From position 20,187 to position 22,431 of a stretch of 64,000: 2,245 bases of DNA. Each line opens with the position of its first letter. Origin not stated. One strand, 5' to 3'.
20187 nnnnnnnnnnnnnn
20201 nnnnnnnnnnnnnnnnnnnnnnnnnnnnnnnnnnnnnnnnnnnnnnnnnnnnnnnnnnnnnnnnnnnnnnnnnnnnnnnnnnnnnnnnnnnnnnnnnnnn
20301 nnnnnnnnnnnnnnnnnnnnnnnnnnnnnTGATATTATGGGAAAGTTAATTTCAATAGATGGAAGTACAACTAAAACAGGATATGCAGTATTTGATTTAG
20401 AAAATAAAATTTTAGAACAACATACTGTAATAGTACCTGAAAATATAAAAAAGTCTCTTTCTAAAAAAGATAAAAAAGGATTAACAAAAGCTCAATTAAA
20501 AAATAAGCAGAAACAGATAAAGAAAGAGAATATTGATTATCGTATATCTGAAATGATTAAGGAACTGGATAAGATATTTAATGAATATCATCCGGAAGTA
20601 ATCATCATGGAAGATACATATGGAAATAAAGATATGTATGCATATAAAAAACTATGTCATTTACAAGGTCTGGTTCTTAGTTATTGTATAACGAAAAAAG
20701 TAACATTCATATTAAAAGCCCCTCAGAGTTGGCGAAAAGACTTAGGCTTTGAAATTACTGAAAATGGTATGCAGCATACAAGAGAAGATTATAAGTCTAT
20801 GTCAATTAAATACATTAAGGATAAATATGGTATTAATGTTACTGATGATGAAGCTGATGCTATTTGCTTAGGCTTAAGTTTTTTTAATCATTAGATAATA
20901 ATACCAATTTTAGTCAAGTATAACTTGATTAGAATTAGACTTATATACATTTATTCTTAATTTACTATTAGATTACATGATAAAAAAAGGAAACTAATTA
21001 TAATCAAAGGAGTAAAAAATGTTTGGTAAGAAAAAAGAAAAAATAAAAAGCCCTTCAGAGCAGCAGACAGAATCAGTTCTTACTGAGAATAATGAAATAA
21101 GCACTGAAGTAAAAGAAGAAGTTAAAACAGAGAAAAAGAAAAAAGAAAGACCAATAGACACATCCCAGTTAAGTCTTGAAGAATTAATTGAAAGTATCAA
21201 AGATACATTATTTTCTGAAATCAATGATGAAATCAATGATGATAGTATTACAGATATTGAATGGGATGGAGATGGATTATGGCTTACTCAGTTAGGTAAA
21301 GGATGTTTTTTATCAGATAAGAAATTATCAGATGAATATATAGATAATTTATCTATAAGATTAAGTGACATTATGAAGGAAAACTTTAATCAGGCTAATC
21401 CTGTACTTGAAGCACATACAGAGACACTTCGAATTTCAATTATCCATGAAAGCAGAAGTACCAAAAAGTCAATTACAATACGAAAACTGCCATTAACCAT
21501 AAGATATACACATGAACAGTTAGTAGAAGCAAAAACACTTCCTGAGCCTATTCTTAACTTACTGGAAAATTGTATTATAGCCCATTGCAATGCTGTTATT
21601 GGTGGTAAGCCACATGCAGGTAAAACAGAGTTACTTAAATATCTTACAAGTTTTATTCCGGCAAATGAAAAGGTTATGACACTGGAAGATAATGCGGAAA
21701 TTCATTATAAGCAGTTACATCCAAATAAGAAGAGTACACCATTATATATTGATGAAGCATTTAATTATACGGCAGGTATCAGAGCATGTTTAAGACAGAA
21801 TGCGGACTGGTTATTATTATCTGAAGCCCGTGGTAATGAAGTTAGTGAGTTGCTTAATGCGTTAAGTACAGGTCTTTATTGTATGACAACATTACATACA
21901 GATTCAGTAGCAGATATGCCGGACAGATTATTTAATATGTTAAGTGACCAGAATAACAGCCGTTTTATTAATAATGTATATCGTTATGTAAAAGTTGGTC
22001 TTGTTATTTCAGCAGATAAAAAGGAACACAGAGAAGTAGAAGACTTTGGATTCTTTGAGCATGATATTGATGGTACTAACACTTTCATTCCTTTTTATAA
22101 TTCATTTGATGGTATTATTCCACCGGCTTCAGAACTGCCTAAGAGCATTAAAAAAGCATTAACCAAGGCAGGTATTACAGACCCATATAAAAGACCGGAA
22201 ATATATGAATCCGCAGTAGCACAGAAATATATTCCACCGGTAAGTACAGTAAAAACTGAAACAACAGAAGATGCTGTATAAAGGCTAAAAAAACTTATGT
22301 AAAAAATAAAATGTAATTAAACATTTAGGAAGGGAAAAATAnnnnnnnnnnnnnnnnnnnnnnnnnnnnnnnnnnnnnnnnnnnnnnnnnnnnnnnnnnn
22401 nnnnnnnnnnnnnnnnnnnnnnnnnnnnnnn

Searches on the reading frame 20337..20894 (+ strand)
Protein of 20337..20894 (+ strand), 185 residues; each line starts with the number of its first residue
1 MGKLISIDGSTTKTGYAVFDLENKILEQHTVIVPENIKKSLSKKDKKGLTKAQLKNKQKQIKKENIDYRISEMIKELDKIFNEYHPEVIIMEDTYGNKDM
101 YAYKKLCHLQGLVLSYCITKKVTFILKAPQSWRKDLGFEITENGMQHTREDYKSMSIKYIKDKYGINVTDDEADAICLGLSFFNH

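Call 79: search_protein_families(library=phrogs, proteins=[window:20337-20894:+], max_evalue=0.001)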
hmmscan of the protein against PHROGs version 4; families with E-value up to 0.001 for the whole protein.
window:20337-20894:+ (185 aa): 4 families
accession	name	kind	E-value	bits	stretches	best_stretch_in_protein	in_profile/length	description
phrog_159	-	DNA, RNA and nucleotide metabolism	1.1e-14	55.2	1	2-182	88-246/330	RuvC-like Holliday junction resolvase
phrog_827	-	DNA, RNA and nucleotide metabolism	4.9e-10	40.8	1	3-182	2-155/161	Holliday junction resolvase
phrog_1770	-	DNA, RNA and nucleotide metabolism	1.1e-05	26.4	1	3-179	5-144/158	Holliday junction resolvase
phrog_1253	-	transcription regulation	0.00065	20.4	1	35-91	36-92/169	inhibitor of host transcription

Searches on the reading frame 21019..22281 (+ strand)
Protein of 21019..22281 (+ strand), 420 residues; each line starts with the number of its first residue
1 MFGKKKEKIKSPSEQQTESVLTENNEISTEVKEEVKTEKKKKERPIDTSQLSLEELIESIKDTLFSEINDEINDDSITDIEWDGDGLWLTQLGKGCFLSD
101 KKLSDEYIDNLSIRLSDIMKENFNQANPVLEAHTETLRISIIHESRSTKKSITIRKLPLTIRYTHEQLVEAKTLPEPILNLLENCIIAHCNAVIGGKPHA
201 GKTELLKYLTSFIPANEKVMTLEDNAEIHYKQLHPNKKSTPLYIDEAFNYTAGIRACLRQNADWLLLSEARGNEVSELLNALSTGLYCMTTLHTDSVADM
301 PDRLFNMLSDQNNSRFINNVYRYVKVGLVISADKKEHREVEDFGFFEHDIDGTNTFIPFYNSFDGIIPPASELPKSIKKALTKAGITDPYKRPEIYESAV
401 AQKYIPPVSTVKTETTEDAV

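Call 13: search_protein_families(library=pfam, proteins=[window:21019-22281:+], max_evalue=0.001)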
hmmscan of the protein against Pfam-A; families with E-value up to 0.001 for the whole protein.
window:21019-22281:+ (420 aa): 1 family
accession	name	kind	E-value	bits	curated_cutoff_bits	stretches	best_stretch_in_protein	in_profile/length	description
PF00437.27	T2SSE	-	2.6e-21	76.1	24.9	1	149-312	104-263/370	Type II/IV secretion system protein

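Call 14: search_protein_families(library=phrogs, proteins=[window:21019-22281:+], max_evalue=0.001)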
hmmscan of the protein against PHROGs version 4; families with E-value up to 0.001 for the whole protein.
window:21019-22281:+ (420 aa): 2 families
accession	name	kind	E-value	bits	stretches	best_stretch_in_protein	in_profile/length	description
phrog_26606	-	unknown function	3.1e-08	34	1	193-307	136-247/323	-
phrog_19065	-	unknown function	2.1e-06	27.7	1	214-308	260-359/522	-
